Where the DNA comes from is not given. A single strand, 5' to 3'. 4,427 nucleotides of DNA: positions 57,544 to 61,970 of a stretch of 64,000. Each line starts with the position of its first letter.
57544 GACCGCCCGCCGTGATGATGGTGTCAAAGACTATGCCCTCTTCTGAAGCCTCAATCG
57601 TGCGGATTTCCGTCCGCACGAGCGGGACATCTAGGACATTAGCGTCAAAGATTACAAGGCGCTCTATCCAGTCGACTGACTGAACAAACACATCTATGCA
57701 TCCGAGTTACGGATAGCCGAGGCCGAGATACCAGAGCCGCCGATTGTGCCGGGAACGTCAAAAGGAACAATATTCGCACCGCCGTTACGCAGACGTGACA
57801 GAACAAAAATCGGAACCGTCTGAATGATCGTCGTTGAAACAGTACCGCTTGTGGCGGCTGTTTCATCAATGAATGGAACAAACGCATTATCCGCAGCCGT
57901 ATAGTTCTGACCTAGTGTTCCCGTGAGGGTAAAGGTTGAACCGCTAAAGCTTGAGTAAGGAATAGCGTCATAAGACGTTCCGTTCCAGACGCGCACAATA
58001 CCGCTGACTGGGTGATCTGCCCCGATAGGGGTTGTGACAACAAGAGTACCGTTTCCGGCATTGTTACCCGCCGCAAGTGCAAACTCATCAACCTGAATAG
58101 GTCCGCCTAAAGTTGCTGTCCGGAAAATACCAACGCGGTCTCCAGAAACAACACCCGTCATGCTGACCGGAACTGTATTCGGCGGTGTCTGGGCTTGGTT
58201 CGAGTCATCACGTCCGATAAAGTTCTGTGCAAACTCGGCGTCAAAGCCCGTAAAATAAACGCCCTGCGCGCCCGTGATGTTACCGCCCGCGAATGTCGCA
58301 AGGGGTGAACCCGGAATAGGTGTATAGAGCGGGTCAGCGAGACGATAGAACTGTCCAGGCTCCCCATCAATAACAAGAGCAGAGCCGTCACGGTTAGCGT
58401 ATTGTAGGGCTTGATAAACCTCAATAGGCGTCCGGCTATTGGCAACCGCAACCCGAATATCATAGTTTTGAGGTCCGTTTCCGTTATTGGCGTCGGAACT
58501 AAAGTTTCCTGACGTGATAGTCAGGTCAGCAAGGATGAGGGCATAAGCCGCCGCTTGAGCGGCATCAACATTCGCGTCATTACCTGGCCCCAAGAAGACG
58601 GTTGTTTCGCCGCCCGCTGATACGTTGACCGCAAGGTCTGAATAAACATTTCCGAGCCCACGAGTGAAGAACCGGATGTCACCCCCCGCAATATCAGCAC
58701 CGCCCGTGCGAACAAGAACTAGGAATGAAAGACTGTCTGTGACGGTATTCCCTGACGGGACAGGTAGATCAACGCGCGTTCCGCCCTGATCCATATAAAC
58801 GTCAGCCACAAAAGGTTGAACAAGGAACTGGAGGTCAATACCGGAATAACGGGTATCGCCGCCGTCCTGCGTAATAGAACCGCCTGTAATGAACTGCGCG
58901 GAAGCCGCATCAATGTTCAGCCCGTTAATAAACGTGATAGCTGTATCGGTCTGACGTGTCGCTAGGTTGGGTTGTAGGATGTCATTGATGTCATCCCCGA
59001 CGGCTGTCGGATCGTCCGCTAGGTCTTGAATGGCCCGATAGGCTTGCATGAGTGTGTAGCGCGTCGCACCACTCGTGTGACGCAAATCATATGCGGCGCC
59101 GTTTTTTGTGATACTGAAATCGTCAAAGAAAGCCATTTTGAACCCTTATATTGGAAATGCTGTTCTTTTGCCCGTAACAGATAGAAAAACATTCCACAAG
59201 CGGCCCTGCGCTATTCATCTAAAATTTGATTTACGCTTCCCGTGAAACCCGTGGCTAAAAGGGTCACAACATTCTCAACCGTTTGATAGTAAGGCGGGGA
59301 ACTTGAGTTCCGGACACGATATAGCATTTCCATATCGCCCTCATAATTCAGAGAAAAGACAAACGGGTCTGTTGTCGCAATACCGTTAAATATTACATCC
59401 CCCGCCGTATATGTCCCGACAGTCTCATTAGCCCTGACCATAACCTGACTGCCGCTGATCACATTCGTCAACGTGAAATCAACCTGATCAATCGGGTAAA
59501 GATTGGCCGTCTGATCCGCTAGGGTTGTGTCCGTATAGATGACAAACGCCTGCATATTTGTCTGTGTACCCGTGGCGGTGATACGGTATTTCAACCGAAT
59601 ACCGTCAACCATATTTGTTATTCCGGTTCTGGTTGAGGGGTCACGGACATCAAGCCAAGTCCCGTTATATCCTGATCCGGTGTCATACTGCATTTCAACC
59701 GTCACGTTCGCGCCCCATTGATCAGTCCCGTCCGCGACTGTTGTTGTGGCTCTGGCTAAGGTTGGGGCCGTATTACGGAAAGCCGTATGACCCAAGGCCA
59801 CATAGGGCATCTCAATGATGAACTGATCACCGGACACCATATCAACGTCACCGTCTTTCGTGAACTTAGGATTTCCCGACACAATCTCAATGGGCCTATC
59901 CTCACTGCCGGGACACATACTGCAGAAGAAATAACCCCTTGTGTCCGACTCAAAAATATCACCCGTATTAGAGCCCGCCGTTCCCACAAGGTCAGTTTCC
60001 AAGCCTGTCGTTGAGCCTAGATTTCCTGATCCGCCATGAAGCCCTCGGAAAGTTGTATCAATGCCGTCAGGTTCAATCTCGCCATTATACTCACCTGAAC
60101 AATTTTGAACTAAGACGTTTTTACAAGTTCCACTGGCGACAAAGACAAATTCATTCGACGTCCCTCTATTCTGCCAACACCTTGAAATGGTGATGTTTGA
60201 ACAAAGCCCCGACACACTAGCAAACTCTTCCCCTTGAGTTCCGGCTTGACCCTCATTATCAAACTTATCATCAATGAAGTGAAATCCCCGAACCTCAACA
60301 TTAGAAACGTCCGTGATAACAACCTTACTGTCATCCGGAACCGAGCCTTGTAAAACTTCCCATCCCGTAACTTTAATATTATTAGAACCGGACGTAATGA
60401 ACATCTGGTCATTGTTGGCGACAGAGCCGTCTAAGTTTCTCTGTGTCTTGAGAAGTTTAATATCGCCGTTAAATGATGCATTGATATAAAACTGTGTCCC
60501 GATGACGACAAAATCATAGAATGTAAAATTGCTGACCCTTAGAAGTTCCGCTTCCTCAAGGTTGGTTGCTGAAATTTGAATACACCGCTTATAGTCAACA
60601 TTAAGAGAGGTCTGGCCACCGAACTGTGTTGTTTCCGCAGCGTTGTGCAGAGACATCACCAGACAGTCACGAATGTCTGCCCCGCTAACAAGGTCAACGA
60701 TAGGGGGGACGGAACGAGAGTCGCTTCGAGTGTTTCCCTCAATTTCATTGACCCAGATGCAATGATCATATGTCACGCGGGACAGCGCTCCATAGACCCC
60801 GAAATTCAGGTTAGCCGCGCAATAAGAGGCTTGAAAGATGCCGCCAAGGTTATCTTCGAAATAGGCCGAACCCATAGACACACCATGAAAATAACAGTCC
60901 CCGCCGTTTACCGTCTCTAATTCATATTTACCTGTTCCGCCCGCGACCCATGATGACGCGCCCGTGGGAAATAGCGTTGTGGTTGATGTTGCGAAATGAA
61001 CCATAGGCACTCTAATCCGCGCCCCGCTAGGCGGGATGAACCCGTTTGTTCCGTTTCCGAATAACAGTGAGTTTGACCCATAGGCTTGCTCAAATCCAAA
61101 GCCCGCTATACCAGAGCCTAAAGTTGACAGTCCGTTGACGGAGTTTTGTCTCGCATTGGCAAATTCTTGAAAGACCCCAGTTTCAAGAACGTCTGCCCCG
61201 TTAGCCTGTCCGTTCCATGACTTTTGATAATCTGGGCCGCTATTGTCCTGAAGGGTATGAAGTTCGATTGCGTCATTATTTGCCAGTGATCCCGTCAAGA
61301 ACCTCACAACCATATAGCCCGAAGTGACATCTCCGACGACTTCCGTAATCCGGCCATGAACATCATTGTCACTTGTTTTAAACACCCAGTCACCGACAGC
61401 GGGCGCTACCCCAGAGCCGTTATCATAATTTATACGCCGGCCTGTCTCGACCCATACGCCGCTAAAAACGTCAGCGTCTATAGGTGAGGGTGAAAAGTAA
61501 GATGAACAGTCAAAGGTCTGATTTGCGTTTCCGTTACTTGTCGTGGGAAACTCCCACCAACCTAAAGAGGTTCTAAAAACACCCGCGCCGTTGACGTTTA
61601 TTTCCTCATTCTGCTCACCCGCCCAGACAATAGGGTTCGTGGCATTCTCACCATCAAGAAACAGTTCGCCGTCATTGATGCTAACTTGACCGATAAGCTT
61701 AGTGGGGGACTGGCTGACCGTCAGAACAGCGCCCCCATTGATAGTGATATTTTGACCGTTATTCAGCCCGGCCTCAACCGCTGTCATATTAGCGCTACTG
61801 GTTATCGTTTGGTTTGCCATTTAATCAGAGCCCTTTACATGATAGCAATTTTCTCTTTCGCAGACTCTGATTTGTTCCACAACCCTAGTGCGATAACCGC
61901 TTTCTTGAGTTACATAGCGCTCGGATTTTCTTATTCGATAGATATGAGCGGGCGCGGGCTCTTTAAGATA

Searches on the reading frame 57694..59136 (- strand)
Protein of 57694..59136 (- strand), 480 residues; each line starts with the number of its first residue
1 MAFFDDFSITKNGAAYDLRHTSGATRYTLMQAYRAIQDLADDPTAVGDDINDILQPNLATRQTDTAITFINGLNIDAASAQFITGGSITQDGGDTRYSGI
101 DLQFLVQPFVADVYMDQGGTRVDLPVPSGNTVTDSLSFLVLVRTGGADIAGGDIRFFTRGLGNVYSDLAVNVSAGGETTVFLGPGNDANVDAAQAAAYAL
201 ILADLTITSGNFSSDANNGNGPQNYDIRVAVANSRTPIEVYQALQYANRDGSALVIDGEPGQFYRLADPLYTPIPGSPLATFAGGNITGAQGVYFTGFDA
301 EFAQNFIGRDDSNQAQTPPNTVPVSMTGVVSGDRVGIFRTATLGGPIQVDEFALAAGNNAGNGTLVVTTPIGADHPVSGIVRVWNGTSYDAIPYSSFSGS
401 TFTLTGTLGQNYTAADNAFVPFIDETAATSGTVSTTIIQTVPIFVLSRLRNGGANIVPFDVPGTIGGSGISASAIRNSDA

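Call 9: search_protein_families(library=phrogs, proteins=[window:57694-59136:-])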
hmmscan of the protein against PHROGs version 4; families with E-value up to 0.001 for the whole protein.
window:57694-59136:- (480 aa): 0 families

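Call 48: search_protein_families(library=pfam, proteins=[window:57694-59136:-], max_evalue=0.01)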
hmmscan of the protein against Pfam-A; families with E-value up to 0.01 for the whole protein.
window:57694-59136:- (480 aa): 0 families

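Call 50: search_dna_similar(query=window:57694-59136:-, collection=phages, mode=protein, max_rows=12, max_evalue=0.001)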
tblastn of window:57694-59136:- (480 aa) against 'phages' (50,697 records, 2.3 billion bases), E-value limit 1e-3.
No match.

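Call 52: search_solved_structures(query=window:57694-59136:-, max_evalue=1)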
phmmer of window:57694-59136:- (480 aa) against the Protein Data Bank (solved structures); distinct sequences matched with E-value up to 1: 1.
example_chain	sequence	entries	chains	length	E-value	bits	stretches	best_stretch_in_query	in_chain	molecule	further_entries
5i8l_A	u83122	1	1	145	0.64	11.9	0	31-73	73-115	Lysozyme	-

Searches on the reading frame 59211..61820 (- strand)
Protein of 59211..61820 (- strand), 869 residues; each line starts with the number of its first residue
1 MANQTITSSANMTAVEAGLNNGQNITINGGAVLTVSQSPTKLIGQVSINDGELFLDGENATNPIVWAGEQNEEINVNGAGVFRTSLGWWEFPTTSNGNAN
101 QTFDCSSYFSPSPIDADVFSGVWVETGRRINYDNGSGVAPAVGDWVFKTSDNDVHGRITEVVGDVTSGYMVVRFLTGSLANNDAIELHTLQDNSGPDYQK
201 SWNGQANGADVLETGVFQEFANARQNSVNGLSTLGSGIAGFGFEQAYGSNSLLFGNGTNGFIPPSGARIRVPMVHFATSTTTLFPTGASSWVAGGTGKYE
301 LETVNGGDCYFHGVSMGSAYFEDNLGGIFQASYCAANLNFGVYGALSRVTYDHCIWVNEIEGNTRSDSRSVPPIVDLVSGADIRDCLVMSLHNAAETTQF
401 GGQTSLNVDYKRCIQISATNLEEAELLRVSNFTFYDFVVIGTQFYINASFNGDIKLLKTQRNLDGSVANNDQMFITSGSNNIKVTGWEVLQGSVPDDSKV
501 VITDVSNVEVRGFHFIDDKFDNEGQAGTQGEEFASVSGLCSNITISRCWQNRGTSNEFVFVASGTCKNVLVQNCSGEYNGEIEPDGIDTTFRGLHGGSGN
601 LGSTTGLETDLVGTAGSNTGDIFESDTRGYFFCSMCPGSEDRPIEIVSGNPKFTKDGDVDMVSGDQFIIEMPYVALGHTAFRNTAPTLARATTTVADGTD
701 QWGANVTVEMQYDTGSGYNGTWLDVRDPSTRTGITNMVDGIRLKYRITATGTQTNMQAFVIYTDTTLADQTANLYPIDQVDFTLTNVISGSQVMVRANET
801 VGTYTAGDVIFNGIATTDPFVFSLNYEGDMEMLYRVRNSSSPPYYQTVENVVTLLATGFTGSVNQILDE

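Call 9: search_protein_families(library=phrogs, proteins=[window:59211-61820:-])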
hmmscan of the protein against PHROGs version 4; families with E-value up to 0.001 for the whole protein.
window:59211-61820:- (869 aa): 0 families

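Call 48: search_protein_families(library=pfam, proteins=[window:59211-61820:-], max_evalue=0.01)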
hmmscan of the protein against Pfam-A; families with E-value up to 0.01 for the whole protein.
window:59211-61820:- (869 aa): 0 families

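Call 49: search_dna_similar(query=window:59211-61820:-, collection=phages, mode=protein, max_rows=12, max_evalue=0.001)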
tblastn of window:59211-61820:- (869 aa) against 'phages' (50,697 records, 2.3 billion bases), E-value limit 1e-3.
Records with a match: 1; places in all: 1; records where one place covers at least 80% of the query: 0.
Best place of each record, by identity: <60% 1.
By first word of the organism name: Caudoviricetes 1.
By host as written in the record: - 1.
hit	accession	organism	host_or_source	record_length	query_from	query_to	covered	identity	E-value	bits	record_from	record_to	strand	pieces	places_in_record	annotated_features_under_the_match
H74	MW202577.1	Caudoviricetes sp.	Manatee Spring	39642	255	800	63%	23.1%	3e-8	64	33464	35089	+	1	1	hypothetical protein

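Call 51: search_solved_structures(query=window:59211-61820:-, max_evalue=1)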
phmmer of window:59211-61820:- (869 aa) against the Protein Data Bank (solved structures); distinct sequences matched with E-value up to 1: 0.
